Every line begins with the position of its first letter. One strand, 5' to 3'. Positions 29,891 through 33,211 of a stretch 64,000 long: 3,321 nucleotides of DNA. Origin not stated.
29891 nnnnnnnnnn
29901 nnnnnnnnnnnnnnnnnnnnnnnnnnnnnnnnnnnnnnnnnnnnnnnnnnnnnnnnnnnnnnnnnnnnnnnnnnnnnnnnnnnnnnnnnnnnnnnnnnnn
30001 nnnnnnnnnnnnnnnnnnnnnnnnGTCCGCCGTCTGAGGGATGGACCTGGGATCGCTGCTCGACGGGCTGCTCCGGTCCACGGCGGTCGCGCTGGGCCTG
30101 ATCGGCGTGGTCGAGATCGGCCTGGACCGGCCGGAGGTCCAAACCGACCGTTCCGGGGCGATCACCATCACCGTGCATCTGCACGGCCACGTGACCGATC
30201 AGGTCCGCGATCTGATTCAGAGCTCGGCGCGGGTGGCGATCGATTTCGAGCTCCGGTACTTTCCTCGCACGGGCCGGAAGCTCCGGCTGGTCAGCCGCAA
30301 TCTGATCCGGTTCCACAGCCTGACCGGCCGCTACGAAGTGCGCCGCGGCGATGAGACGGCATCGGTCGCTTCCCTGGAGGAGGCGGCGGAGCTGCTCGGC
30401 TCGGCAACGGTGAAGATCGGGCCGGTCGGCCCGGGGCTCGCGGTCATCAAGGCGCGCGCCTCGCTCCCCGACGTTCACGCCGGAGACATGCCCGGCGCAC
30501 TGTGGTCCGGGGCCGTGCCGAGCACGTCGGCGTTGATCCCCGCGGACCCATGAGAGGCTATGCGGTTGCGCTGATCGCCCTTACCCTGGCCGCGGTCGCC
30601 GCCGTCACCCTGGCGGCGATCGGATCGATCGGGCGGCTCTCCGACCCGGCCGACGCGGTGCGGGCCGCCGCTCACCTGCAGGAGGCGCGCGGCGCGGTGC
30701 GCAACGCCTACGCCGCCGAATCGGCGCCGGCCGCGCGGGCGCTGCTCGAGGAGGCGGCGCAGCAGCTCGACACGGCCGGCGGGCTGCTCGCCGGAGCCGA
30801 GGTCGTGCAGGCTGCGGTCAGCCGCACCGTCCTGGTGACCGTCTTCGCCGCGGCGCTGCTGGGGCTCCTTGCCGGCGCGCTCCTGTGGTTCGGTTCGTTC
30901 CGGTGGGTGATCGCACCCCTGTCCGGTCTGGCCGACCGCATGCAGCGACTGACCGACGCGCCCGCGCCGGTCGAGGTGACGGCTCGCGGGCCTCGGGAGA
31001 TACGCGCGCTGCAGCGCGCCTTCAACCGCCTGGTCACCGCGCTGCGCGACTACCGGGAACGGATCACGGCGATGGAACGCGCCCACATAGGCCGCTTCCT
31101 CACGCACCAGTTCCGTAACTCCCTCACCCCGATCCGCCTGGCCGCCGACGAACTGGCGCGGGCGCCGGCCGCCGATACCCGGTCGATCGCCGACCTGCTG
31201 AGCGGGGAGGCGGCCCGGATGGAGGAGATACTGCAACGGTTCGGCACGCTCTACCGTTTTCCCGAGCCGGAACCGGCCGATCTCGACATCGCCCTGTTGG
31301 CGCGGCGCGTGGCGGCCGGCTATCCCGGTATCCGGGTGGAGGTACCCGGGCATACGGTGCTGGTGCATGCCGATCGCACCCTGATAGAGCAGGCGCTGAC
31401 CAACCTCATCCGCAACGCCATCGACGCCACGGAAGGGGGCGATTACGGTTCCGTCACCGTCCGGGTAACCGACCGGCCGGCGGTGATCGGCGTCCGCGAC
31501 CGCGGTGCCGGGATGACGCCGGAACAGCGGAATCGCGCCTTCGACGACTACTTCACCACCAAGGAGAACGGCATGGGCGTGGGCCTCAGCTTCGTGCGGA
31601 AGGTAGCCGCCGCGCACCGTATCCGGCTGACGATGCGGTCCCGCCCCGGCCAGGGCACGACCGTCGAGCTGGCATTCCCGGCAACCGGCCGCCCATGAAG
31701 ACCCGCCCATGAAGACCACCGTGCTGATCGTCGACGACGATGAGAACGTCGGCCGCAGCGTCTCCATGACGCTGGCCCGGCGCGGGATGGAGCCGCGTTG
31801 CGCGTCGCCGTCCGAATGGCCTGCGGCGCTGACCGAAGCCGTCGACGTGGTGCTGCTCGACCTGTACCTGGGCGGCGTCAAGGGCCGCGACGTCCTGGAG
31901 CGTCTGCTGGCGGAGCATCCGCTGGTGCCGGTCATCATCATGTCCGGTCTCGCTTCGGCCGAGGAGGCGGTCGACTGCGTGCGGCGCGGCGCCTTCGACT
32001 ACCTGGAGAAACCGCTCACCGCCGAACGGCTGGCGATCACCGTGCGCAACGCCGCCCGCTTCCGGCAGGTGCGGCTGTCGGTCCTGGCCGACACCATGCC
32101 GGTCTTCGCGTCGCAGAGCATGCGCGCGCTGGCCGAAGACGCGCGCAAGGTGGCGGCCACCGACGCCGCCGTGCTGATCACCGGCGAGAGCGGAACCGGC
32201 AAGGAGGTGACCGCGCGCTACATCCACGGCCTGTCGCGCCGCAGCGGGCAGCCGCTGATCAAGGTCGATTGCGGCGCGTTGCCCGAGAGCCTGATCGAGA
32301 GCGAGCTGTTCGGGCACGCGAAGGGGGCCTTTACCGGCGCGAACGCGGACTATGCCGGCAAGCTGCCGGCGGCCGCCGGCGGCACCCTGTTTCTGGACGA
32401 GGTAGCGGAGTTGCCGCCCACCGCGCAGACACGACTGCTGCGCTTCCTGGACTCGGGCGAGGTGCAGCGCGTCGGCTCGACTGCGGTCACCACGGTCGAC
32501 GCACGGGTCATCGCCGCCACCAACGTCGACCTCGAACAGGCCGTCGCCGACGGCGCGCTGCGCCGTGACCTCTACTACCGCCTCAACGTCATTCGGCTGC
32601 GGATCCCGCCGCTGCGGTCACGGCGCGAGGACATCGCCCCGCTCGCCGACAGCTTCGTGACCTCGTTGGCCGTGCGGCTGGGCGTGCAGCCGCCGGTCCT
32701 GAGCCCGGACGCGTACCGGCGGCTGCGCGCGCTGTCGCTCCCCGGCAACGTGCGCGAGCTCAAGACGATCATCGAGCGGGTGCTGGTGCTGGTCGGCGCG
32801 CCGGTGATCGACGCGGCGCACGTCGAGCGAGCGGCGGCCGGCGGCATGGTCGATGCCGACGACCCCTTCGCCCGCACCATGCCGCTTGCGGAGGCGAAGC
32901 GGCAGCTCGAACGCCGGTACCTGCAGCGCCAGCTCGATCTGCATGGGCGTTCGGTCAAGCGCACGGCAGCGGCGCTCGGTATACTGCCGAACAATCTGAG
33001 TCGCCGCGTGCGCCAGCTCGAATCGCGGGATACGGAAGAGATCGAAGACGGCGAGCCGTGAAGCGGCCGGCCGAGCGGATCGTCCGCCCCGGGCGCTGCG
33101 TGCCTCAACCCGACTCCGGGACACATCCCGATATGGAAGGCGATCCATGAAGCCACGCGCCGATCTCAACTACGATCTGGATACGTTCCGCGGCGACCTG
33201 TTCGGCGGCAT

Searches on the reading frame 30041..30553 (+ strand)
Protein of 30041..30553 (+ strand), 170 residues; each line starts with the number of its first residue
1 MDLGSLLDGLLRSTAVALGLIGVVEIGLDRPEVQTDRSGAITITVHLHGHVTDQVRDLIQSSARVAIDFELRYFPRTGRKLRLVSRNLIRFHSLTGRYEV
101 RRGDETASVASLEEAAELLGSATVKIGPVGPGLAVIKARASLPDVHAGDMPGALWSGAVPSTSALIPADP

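Call 6: search_protein_families(library=pfam, proteins=[window:30041-30553:+], max_evalue=0.01)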
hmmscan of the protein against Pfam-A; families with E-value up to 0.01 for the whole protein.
window:30041-30553:+ (170 aa): 1 family
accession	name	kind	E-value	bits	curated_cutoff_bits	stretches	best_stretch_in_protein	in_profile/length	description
PF14334.11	DUF4390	-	0.0048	16.8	27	1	86-121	68-106/161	Domain of unknown function (DUF4390)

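Call 7: search_protein_families(library=ncbifam, proteins=[window:30041-30553:+], max_evalue=0.01)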
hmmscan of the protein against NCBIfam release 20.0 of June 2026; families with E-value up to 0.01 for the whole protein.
window:30041-30553:+ (170 aa): 0 families

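Call 26: find_homologous_proteins(query=window:30041-30553:+)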
Query window:30041-30553:+ (170 aa): 23 proteins with E <= 0.001 among 601 candidates.
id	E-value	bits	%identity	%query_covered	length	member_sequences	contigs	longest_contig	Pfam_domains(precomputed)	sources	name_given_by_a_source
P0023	3.4e-101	354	99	100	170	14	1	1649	-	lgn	-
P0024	5.7e-87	308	86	100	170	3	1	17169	-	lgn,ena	-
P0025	3.4e-81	289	81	100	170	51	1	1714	-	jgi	jgi:hypothetical protein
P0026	3.0e-77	276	80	95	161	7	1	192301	-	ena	-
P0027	2.3e-76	273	80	95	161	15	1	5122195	-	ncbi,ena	-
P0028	8.2e-76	271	74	100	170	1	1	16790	-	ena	-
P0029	1.2e-75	271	76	97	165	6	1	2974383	-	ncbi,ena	-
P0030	1.3e-74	268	76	98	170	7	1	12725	-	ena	-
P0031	2.8e-74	266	78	95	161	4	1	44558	-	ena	-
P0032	4.3e-74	266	74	99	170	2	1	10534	-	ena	-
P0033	4.0e-71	256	72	99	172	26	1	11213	-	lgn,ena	-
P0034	5.4e-71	256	73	99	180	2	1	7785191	-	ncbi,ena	-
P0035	6.4e-68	246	70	99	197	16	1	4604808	-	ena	-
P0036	3.3e-67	244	69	99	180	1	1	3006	-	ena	-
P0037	4.0e-67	243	68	99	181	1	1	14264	-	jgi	-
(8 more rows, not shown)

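Call 39: predict_structure(alignment_id=A2)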
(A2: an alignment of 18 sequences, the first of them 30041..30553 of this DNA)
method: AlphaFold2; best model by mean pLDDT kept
length: 170 residues; sequences in the alignment: 18
mean_pLDDT: 78.4   pTM: 0.72
mean pLDDT of the five models: 78.4, 73.3, 72.1, 68.4, 43.6
residues with pLDDT >= 90: 48; 70-90: 80; 50-70: 20; < 50: 22
segments of 3 or more residues with pLDDT < 50: 12-25, 146-151
pLDDT, mean of each block of 10 residues (from residue 1): 65 42 59 89 89 83 84 89 90 91 91 92 90 88 55 62 77
secondary structure, 60 per line:
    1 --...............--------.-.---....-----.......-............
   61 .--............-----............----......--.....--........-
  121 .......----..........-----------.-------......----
elements in order: H3-17 E32-35 E41-47 H49-61 E64-75 E81-92 E97-102 E105-109 H112-119 E121-127 E132-141 E161-166

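Call 48: search_protein_families(library=pfam, alignment_id=A2, max_evalue=1)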
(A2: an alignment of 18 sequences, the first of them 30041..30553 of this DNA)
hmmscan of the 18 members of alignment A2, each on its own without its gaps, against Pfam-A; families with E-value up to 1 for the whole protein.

A. member 1, window:30041-30553:+ (170 aa): 1 family
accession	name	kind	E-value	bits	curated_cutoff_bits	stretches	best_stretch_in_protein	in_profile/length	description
PF14334.11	DUF4390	-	0.0048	16.8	27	1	86-121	68-106/161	Domain of unknown function (DUF4390)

B. families by the number of members that match (of 18 scanned): 4 families
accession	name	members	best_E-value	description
PF14334.11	DUF4390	13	0.00017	Domain of unknown function (DUF4390)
PF04577.19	Glyco_transf_61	1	0.0043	Glycosyltransferase 61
PF20777.4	KH_SLS1_2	1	0.22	SLS1 protein second KH domain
PF10399.14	UCR_Fe-S_N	1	0.26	Ubiquitinol-cytochrome C reductase Fe-S subunit TAT signal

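Call 65: search_protein_representatives(alignment_id=A2)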
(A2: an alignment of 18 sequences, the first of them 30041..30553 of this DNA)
Query: 18 sequences, 170 profile positions. Proteins with E-value up to 0.001 (for the whole library): 22; up to 1e-10: 11; up to 1e-30: 2. The best 22 are listed.
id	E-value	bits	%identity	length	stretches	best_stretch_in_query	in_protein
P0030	7.6e-99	344.6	-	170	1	1-169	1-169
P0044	8.0e-55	201.3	-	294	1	10-118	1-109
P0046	1.3e-28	116.1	-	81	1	1-69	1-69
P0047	3.2e-21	92.0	-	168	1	1-162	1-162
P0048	3.9e-21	91.7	-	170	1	2-164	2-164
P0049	1.3e-16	77.0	-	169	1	1-165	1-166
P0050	1.4e-13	67.1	-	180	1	1-169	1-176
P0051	1.3e-12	64.0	-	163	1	8-161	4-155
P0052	4.3e-12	62.3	-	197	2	1-122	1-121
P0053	1.4e-11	60.6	-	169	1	1-160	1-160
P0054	4.0e-11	59.1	-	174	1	2-164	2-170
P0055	1.7e-10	57.1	-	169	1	1-161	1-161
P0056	5.2e-10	55.5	-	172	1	1-164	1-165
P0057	1.7e-08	50.6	-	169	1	10-161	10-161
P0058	3.6e-08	49.5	-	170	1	1-169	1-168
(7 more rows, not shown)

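Call 67: search_protein_families(library=pfam, alignment_id=A4, max_evalue=0.1)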
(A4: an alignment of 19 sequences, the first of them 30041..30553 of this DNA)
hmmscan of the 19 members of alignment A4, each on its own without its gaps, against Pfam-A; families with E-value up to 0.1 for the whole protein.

A. member 1, window:30041-30553:+ (170 aa): 1 family
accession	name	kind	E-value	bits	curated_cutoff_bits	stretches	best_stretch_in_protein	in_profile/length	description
PF14334.11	DUF4390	-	0.0048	16.8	27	1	86-121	68-106/161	Domain of unknown function (DUF4390)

B. families by the number of members that match (of 19 scanned): 3 families
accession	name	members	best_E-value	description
PF14334.11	DUF4390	11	1.4e-06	Domain of unknown function (DUF4390)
PF19446.4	DUF5984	1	0.036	Family of unknown function (DUF5984)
PF18239.8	HA1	1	0.076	Hemagglutinin I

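Call 68: find_encoding_contigs(protein=P0047, flank=5000, max_places=2)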
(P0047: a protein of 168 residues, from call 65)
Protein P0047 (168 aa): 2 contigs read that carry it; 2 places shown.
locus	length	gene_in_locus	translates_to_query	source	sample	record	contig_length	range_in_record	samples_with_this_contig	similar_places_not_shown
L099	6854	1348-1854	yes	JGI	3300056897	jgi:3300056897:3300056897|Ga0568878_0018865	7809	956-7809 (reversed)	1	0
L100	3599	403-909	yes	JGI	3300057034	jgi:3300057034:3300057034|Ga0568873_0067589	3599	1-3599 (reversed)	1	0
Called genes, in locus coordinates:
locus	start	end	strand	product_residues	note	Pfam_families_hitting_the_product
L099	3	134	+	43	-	?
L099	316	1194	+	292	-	-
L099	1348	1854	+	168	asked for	-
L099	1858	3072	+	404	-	PF00672:HAMP (weak), PF02518:HATPase_c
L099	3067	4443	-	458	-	PF00072:Response_reg, PF00158:Sigma54_activat, PF01078:Mg_chelatase (faint), PF14532:Sigma54_activ_2, PF07728:AAA_5, PF25601:AAA_lid_14, PF02954:HTH_8 (weak)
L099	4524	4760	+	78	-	PF02604:PhdYeFM_antitox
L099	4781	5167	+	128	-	PF01850:PIN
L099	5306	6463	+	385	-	PF04015:DUF362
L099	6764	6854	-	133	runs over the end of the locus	PF03226:Yippee-Mis18 (weak)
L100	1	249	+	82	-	?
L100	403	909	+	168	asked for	-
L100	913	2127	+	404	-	PF00672:HAMP (weak), PF02518:HATPase_c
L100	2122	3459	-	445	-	PF00072:Response_reg, PF00158:Sigma54_activat, PF01078:Mg_chelatase (faint), PF14532:Sigma54_activ_2, PF07728:AAA_5, PF25601:AAA_lid_14, PF02954:HTH_8 (weak)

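Call 69: find_encoding_contigs(protein=P0049, flank=5000, max_places=2)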
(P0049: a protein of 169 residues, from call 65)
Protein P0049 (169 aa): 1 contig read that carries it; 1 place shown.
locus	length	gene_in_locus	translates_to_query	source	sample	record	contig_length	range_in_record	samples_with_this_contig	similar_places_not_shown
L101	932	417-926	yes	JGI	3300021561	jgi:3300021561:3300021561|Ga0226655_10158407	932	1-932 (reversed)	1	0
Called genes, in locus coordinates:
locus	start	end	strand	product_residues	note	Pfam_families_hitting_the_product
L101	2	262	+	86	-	?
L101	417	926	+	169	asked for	-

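Call 70: find_encoding_contigs(protein=P0051, flank=5000, max_places=2)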
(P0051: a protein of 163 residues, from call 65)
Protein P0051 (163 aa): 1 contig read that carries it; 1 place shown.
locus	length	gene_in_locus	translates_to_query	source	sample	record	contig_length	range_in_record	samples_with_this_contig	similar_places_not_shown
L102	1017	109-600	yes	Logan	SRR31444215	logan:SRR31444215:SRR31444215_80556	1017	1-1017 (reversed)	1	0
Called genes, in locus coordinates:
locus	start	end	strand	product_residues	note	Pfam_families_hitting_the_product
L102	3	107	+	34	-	?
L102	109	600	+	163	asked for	-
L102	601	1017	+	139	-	?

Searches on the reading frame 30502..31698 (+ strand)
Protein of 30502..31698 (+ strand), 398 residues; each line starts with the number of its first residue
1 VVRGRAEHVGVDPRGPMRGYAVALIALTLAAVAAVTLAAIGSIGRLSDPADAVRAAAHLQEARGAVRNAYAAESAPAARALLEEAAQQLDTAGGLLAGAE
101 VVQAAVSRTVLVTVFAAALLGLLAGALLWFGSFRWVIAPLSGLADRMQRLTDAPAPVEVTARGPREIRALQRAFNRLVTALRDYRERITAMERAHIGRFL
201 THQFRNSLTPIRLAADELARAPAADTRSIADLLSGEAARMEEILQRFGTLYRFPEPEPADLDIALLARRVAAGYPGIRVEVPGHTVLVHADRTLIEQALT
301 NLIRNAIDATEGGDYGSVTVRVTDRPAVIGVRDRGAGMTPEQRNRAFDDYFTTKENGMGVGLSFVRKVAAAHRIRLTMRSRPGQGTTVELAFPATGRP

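Call 6: search_protein_families(library=pfam, proteins=[window:30502-31698:+], max_evalue=0.01)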
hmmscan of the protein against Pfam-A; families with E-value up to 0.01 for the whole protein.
window:30502-31698:+ (398 aa): 5 families
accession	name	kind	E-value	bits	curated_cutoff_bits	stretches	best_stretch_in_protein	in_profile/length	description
PF02518.31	HATPase_c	-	1.5e-22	80.6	26.4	1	291-394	2-109/111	Histidine kinase-, DNA gyrase B-, and HSP90-like ATPase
PF00672.30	HAMP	-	1.5e-07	32.1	25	1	134-183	4-53/53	HAMP domain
PF13589.12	HATPase_c_3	-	0.00018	22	25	1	295-348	3-55/137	Histidine kinase-, DNA gyrase B-, and HSP90-like ATPase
PF00512.31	HisKA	-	0.00024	21.5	26.9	1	200-247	9-57/66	His Kinase A (phospho-acceptor) domain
PF13581.12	HATPase_c_2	-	0.0015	19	27.4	1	295-390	32-125/127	Histidine kinase-like ATPase domain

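Call 7: search_protein_families(library=ncbifam, proteins=[window:30502-31698:+], max_evalue=0.01)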
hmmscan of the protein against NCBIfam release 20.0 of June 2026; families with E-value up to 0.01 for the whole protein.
window:30502-31698:+ (398 aa): 76 families (the best 25 are shown)
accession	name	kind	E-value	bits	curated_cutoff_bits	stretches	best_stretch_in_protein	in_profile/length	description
NF008312.0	PRK11100.1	equivalog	1.2e-25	90.3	356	1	103-394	178-474/477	two-component system sensor histidine kinase CreC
NF008468.0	PRK11360.1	equivalog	1.7e-25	89.4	646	1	178-394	377-608/616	two-component system sensor histidine kinase AtoS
NF040691.1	MtrAB_MtrB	equivalog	4.3e-24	85.4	450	1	105-395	185-493/507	MtrAB system histidine kinase MtrB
NF007688.0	PRK10364.1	equivalog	9.5e-24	83.9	479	1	175-395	225-452/460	two-component system sensor histidine kinase ZraS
TIGR02916.1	PEP_his_kin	equivalog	1.1e-21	77.1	300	1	197-393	479-679/679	XrtA/PEP-CTERM system histidine kinase PrsK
NF041777.1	sens_FixL_Rhizob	equivalog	3.9e-19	68.7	850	1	278-395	362-482/485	sensor protein FixL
NF007004.0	PRK09467.1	equivalog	1.6e-18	66.8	415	1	119-394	165-436/440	two-component system sensor histidine kinase EnvZ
TIGR01386.1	cztS_silS_copS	subfamily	4.9e-18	65.3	292.55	1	276-393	336-457/457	heavy metal sensor histidine kinase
NF010411.0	PRK13837.1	equivalog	9.3e-18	63.6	647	1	277-395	543-676/828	two-component system VirA-like sensor kinase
NF006800.0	PRK09303.1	equivalog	1e-16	60.9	342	1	277-393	255-376/383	histidine kinase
NF008025.0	PRK10755.1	equivalog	2.2e-16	59.5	314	2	284-394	243-356/362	two-component system sensor histidine kinase PmrB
NF046044.1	PnpS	equivalog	3.3e-16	59.3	400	1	284-393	275-390/390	two-component system histidine kinase PnpS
TIGR02966.1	phoR_proteo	equivalog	2.9e-15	56.1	334.2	1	187-391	109-332/333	phosphate regulon sensor histidine kinase PhoR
NF052574.1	HisKinEspCMyxo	equivalog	3.2e-15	55.3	1200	1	280-395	516-638/785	serine histidine kinase EspC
NF033092.0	HK_WalK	equivalog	3.9e-15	55.5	725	1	277-393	471-593/594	cell wall metabolism sensor histidine kinase WalK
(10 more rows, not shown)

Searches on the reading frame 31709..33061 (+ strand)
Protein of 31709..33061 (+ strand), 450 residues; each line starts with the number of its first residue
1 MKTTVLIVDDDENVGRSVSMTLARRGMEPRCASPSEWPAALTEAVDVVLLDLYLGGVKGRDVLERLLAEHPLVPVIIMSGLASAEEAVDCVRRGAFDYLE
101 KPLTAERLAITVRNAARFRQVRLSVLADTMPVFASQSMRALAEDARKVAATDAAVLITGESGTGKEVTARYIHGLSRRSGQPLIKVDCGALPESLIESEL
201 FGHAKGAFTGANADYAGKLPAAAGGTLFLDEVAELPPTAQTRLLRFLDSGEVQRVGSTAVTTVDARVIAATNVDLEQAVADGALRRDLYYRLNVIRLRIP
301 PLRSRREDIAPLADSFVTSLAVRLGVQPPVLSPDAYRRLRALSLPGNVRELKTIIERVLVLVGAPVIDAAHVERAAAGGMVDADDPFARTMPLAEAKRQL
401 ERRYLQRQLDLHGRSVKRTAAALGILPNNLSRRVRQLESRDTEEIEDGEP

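Call 6: search_protein_families(library=pfam, proteins=[window:31709-33061:+], max_evalue=0.01)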
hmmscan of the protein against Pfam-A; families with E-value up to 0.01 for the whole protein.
window:31709-33061:+ (450 aa): 11 families
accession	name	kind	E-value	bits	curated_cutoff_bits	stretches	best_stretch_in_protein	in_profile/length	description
PF00158.32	Sigma54_activat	-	3.2e-66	222.6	20.2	1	134-297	4-167/168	Sigma-54 interaction domain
PF14532.12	Sigma54_activ_2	-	1.5e-20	74.3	25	1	134-302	3-138/138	Sigma-54 interaction domain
PF25601.1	AAA_lid_14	-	2e-17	63.2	27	1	303-376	1-74/87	AAA+ ATPase lid domain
PF00072.30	Response_reg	-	3.9e-17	62.8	30.2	1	5-111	1-109/111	Response regulator receiver domain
PF07728.20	AAA_5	-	3.2e-06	27.7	22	1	155-285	2-136/139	AAA domain (dynein-related subfamily)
PF01078.27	Mg_chelatase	-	2.7e-05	24.1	20.3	0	210-272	93-157/207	Magnesium chelatase, subunit ChlI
PF07724.20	AAA_2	-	3.3e-05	24.4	27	1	154-279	5-131/166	AAA domain (Cdc48 subfamily)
PF02954.25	HTH_8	-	0.002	18.3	22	1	398-436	3-41/42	Bacterial regulatory protein, Fis family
PF00126.33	HTH_1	-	0.0041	17.5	26.6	0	414-439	14-39/60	Bacterial regulatory helix-turn-helix protein, lysR family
PF06490.17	FleQ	-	0.0045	17.7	22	0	4-108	1-99/108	Flagellar regulatory protein FleQ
PF00004.35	AAA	-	0.008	17.1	21.2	0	155-273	1-110/131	ATPase family associated with various cellular activities (AAA)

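Call 7: search_protein_families(library=ncbifam, proteins=[window:31709-33061:+], max_evalue=0.01)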
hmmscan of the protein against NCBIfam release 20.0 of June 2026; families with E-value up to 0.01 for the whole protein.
window:31709-33061:+ (450 aa): 97 families (the best 25 are shown)
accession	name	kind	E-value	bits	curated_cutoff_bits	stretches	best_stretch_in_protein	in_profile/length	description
NF008469.0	PRK11361.1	equivalog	1.9e-100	336.8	714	1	3-428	5-445/461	acetoacetate metabolism transcriptional regulator AtoC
TIGR01818.1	ntrC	equivalog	1.9e-96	323.7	558.6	1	5-388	1-393/463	nitrogen regulation protein NR(I)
NF003451.0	PRK05022.1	equivalog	2.7e-93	313.4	476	1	125-438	186-509/512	nitric oxide reductase transcriptional regulator NorR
NF051870.1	NAssimRespRegNtrX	equivalog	6.1e-93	312.2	600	1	4-437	3-450/452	nitrogen assimilation response regulator NtrX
TIGR02915.1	PEP_resp_reg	equivalog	7.8e-92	308.4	502.6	1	5-426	1-431/445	PEP-CTERM-box response regulator transcription factor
NF011695.0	PRK15115.1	equivalog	4.5e-90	302.5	763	1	3-421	7-420/445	two-component system response regulator GlrR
NF041946.1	LuxO_transreg_Vib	equivalog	5.5e-89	299.1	800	1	43-365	39-369/463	quorum-sensing sigma-54 dependent transcriptional regulator LuxO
TIGR01817.1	nifA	equivalog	6.9e-86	289.1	528.85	1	123-373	190-439/534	nif-specific transcriptional activator NifA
NF007689.0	PRK10365.1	equivalog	6.6e-85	285.5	760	1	5-385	8-395/441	sigma-54-dependent response regulator transcription factor ZraR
NF050807.1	TransRegFlbDCaul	equivalog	4.8e-83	279.5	750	1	45-382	46-371/454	sigma-54-dependent transcriptional regulator FlbD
NF008176.1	PRK10923.1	equivalog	5.8e-83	279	620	1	3-361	4-370/469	nitrogen regulation protein NR(I)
NF038308.1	RNA_repair_RtcR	equivalog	7.7e-81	272.5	650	1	133-380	184-440/530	RNA repair transcriptional activator RtcR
NF041552.1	TF_PrdR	equivalog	3.8e-80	269.8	795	1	135-425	273-564/577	sigma-54 dependent transcriptional regulator PrdR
NF049963.1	RespRegFlgRCampy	domain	1.3e-76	258.2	750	1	5-364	3-369/429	fla regulon two-component system response regulator FlgR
TIGR02974.1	phageshock_pspF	equivalog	4.5e-73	246.4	443.55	1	135-361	5-232/336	phage shock protein operon transcriptional activator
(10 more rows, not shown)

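Call 59: search_solved_structures(query=window:31709-33061:+, max_evalue=1e-30)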
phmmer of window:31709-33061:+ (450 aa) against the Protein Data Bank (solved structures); distinct sequences matched with E-value up to 1e-30: 35.
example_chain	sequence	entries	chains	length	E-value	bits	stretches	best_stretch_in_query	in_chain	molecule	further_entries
1ny5_A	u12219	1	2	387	5e-74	253.2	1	5-369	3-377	transcriptional regulator (NtrC family)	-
4l4u_A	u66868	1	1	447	3.8e-73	250.3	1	4-370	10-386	Transcriptional regulator (NtrC family)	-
5ep0_A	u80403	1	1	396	1.3e-71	245.3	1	6-361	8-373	Putative repressor protein luxO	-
5m7n_A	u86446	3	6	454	1.5e-71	245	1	3-437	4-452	Nitrogen assimilation regulatory protein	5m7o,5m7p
3dzd_A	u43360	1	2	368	1.1e-70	242.3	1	5-367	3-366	Transcriptional regulator (NtrC family)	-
1ojl_A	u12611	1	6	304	5e-65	223.6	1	134-425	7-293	TRANSCRIPTIONAL REGULATORY PROTEIN ZRAR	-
9qq6_C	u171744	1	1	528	1.7e-63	218.5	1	119-437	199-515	Nif-specific regulatory protein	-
8p53_C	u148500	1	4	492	5.5e-61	210.3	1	2-374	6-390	Transcriptional regulator FleQ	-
8pb9_D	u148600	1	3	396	9.3e-61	209.5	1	2-367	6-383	Transcriptional regulator FleQ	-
4ly6_A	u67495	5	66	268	2.5e-59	204.8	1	128-369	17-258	Transcriptional regulator (NtrC family)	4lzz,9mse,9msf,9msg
1ny6_A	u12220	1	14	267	2.5e-59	204.8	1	128-369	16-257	transcriptional regulator (NtrC family)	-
6jdi_A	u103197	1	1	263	9.5e-59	202.9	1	134-368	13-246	Nitrogen assimilation regulatory protein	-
4qhs_A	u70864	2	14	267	1.3e-58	202.4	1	131-372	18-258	Flagellar regulatory protein C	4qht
3m0e_A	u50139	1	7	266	1.7e-58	202.1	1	128-369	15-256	Transcriptional regulator (NtrC family)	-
5exx_A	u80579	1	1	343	2.5e-58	201.5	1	135-374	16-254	Transcriptional regulator FleQ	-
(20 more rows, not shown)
